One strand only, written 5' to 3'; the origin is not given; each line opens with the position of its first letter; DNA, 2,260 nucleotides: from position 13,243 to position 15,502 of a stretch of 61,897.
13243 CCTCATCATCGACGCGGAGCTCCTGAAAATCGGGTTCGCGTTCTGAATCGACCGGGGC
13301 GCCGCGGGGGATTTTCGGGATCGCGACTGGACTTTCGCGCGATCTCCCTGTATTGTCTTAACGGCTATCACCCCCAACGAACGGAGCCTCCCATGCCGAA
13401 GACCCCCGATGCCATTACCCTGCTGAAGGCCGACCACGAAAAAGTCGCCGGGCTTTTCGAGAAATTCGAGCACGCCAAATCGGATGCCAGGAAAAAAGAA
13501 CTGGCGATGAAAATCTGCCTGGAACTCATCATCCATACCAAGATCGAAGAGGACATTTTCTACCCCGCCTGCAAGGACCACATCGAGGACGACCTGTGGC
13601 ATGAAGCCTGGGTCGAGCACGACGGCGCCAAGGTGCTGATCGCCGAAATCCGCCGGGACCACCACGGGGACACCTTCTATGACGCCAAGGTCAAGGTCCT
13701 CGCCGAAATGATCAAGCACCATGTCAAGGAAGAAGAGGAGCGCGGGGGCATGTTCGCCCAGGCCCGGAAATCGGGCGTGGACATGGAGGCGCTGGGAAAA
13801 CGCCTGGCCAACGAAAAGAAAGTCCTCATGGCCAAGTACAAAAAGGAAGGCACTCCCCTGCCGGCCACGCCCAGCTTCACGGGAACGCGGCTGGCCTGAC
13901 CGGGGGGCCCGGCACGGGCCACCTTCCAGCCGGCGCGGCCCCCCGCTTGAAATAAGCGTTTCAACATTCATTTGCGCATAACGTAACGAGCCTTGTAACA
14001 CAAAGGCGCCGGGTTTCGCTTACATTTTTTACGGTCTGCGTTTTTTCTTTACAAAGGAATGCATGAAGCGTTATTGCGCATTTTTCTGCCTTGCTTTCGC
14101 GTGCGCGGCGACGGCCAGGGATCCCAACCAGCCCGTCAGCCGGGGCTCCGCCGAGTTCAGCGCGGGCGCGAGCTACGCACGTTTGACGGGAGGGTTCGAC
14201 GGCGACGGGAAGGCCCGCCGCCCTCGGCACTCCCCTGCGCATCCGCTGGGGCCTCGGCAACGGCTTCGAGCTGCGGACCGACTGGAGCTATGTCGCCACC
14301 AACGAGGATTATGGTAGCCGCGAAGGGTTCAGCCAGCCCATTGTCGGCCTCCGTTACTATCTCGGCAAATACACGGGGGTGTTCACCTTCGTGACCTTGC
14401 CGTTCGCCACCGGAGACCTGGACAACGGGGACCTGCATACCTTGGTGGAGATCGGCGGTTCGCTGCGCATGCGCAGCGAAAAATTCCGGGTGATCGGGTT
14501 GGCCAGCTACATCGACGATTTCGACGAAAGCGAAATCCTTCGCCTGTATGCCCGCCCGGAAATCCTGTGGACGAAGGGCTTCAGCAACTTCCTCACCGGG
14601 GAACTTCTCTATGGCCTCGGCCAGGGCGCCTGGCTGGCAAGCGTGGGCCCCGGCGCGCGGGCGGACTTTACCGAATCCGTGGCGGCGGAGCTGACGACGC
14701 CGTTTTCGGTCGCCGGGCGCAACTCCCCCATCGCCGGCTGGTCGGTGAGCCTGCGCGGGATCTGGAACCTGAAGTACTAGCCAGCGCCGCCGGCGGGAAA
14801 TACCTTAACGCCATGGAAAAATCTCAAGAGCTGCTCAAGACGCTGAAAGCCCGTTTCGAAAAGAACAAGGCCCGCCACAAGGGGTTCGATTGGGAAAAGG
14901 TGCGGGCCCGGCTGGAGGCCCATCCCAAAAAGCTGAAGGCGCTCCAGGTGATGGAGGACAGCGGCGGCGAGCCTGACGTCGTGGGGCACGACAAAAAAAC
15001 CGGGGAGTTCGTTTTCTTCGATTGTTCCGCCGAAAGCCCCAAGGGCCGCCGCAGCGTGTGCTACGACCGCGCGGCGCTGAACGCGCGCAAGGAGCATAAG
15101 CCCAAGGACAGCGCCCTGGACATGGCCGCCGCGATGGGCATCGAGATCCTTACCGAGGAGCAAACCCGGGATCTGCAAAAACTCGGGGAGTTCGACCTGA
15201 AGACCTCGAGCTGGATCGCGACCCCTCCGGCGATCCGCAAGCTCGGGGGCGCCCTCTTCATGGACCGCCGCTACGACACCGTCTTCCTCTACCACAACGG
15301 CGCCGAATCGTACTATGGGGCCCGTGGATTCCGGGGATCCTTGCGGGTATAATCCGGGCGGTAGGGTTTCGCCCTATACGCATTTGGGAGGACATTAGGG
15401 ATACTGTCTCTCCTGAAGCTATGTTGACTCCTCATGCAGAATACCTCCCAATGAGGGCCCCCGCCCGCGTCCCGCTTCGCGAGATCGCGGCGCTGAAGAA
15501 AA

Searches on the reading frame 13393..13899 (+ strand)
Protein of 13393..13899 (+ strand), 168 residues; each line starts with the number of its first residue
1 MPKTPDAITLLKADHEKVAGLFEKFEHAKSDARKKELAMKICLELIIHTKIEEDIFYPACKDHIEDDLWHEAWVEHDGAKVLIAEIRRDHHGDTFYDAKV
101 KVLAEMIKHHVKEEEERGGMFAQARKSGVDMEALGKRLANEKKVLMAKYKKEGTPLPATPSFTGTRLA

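Call 25: search_protein_families(library=pfam, proteins=[window:13393-13899:+], max_evalue=0.001)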
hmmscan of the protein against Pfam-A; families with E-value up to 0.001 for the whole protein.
window:13393-13899:+ (168 aa): 1 family
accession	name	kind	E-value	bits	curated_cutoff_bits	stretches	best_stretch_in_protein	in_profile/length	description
PF01814.28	Hemerythrin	-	6.4e-10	40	25.3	1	7-116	2-121/127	Hemerythrin HHE cation binding domain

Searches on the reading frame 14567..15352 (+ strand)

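Call 25: search_protein_families(library=pfam, proteins=[window:14567-15352:+], max_evalue=0.001)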
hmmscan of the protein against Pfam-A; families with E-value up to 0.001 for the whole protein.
window:14567-15352:+ (261 aa): 1 family
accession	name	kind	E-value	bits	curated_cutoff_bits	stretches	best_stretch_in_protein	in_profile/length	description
PF14066.11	DUF4256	-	4.3e-88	293.9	27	1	89-261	1-173/173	Protein of unknown function (DUF4256)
